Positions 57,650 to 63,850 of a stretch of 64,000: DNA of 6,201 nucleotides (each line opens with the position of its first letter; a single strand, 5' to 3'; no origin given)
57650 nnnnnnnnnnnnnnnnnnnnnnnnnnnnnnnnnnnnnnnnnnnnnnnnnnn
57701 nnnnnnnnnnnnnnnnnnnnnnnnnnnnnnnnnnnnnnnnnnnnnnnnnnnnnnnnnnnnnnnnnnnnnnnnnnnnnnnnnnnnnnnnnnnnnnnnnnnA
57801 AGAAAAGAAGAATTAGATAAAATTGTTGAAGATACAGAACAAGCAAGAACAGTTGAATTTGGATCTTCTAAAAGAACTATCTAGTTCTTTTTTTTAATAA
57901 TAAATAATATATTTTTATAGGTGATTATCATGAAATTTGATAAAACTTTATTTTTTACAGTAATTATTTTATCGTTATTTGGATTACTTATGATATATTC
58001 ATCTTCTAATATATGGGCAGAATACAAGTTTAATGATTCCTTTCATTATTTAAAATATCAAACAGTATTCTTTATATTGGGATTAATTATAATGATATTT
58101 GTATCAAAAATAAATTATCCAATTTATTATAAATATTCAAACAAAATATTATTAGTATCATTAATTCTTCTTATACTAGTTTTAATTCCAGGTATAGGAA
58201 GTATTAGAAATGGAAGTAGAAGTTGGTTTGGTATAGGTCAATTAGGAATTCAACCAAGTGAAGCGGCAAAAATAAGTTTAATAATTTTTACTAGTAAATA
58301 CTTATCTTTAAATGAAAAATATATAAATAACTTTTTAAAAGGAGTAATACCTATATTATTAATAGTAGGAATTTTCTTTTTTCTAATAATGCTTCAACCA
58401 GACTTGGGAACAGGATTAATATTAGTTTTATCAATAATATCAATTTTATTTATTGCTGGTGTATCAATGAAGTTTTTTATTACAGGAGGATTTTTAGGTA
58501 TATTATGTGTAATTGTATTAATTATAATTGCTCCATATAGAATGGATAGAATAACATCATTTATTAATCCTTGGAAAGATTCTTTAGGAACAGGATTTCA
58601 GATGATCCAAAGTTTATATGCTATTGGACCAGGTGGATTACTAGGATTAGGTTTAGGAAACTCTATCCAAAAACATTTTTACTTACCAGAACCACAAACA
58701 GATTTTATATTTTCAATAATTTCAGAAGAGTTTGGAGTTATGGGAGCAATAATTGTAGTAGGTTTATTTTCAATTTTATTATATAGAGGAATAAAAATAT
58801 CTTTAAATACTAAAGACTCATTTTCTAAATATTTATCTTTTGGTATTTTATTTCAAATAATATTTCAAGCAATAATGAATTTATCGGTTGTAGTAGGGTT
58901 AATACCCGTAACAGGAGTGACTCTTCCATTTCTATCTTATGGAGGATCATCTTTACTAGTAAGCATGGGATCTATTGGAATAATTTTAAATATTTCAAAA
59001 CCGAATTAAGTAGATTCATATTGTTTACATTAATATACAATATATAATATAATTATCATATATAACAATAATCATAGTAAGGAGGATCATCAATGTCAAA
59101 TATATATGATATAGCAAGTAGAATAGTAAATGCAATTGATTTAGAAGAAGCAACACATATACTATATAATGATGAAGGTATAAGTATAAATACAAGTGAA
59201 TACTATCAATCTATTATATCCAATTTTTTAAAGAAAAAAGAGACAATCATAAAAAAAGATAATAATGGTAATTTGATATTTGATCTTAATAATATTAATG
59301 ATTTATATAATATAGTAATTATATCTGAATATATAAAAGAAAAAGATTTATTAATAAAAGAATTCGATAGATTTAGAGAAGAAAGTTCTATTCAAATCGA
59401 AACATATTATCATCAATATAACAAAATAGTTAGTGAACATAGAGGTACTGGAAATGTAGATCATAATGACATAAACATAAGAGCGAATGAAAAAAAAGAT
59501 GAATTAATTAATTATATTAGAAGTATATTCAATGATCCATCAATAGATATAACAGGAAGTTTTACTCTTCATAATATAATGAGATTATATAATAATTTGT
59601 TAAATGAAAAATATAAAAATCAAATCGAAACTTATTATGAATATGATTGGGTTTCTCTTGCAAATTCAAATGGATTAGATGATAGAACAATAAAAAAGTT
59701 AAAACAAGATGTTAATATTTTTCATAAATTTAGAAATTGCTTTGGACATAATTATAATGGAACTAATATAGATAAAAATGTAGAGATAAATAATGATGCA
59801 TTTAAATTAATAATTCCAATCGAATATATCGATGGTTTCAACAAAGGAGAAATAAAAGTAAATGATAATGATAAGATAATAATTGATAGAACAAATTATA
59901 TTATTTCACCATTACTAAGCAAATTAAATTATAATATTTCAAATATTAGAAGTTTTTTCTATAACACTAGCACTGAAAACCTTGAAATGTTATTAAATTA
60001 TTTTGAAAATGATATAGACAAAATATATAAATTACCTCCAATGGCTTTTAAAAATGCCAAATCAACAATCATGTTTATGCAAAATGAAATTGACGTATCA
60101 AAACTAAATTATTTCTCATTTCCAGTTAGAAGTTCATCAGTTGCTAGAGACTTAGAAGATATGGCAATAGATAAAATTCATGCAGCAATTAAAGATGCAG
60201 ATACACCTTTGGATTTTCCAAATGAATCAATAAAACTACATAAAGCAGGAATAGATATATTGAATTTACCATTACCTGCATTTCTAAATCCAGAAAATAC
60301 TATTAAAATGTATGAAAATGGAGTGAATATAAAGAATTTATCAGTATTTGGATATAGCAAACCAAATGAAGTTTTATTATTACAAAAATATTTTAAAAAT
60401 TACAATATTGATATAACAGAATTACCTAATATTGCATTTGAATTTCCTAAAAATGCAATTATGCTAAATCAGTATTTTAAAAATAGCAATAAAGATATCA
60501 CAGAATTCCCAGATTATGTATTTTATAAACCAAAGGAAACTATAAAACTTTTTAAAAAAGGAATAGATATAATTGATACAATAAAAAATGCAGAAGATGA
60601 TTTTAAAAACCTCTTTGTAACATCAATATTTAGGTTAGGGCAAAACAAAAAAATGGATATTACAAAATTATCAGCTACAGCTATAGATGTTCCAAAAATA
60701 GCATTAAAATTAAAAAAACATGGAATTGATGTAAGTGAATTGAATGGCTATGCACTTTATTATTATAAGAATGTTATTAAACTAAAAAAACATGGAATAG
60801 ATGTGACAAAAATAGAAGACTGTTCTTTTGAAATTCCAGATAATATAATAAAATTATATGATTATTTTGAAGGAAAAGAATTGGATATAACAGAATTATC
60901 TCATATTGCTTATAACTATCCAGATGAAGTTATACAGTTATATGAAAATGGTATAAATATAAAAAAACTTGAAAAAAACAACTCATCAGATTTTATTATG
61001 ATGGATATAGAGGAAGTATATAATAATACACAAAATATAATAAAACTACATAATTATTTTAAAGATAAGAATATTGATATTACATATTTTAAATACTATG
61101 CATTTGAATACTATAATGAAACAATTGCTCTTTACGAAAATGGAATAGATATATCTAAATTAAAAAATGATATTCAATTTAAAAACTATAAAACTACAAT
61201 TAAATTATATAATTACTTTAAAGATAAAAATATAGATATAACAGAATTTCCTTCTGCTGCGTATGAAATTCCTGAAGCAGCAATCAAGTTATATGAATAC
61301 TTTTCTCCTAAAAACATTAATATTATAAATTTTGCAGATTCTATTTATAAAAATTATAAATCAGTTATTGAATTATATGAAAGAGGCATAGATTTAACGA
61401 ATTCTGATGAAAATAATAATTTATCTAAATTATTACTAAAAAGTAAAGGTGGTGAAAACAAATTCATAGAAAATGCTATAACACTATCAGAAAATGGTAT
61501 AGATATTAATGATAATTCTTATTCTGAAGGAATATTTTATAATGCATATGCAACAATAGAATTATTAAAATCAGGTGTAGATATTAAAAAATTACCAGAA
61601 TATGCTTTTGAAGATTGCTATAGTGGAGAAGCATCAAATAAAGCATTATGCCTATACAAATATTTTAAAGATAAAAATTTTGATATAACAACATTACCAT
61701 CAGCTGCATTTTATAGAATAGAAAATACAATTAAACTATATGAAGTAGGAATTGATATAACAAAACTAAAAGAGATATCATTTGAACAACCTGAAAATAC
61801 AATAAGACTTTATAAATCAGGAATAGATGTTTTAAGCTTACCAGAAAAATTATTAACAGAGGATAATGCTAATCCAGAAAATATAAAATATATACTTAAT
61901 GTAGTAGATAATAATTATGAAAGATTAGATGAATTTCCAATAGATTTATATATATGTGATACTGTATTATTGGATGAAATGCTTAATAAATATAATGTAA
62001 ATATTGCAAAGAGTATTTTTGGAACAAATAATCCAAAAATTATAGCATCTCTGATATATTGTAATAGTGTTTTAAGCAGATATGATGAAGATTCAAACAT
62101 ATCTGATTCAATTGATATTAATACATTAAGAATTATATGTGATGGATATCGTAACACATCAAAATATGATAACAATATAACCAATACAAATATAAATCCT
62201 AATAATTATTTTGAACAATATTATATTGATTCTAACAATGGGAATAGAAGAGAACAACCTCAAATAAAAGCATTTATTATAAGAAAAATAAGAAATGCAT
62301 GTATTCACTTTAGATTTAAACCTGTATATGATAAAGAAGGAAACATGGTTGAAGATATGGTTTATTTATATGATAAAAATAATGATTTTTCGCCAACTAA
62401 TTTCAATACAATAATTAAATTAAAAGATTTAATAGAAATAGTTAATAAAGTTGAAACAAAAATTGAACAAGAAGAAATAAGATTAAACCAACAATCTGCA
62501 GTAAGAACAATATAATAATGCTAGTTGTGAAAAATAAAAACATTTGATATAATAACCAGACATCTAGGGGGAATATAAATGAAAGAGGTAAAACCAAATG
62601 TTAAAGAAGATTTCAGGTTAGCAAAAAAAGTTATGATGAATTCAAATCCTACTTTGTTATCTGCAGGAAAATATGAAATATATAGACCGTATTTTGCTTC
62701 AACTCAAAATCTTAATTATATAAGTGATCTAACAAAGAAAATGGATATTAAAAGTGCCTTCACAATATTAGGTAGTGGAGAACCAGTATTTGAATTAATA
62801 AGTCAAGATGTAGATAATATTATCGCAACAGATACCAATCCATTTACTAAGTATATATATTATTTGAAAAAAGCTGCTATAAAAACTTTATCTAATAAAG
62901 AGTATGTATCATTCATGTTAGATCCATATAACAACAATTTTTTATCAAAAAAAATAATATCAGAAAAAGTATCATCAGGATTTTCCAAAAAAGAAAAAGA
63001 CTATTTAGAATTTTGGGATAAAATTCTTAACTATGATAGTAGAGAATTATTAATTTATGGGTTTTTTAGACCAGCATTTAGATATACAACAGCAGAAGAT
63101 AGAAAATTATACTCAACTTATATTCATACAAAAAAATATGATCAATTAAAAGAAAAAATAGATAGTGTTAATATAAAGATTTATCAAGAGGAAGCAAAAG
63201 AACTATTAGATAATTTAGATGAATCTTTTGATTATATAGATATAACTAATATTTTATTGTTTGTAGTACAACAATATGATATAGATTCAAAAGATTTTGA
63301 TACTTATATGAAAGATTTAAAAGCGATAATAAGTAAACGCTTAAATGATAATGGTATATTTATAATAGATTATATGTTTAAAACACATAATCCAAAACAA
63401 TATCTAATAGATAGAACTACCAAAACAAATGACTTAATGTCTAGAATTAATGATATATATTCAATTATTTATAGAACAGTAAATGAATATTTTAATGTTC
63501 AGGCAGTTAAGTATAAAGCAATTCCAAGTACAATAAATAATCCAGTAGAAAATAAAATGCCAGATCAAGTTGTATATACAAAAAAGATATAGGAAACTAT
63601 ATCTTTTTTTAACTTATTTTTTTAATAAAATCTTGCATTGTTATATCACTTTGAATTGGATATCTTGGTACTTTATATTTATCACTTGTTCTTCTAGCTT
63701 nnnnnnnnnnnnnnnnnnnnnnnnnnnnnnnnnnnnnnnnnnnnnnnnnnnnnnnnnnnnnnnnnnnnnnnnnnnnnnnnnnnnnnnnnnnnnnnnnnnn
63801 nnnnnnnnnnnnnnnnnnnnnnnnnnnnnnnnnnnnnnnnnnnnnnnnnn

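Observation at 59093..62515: Cas13-like dual-HEPN layout with no CRISPR array: two terminal RNxxxH motifs flank a 20-unit repeat array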

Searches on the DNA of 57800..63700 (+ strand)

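Call 88: search_rna_families(source=window, start=57800, end=63700, threshold=evalue, max_evalue=1)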
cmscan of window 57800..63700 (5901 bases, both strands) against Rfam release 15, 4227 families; matches with E-value up to 1: 1.
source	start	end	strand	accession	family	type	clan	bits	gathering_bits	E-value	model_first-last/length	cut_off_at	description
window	61407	61461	+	RF03055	RAGATH-30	Gene; sRNA;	-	22.9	59.5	0.5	1-59/59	no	RAGATH-30 RNA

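Call 90: search_rna_families(sources=[L001, L005, L006, L008, L010, L011, L012, L013], threshold=gathering)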
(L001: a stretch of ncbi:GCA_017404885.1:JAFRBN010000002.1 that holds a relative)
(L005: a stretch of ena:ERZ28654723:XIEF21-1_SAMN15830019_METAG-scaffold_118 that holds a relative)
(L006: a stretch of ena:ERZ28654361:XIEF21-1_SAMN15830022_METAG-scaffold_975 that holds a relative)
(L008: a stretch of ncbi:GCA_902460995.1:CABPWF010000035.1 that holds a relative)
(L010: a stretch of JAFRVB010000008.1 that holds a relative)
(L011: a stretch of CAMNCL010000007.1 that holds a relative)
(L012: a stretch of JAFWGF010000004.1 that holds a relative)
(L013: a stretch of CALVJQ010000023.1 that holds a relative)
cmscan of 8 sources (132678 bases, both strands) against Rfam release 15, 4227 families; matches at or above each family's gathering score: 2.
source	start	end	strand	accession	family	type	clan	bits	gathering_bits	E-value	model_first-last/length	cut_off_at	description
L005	8102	8297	+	RF00230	T-box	Cis-reg; leader;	-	117.2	93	5.8e-25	1-219/219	no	T-box leader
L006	5174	5372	+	RF00230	T-box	Cis-reg; leader;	-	109.9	93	4.4e-23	1-219/219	no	T-box leader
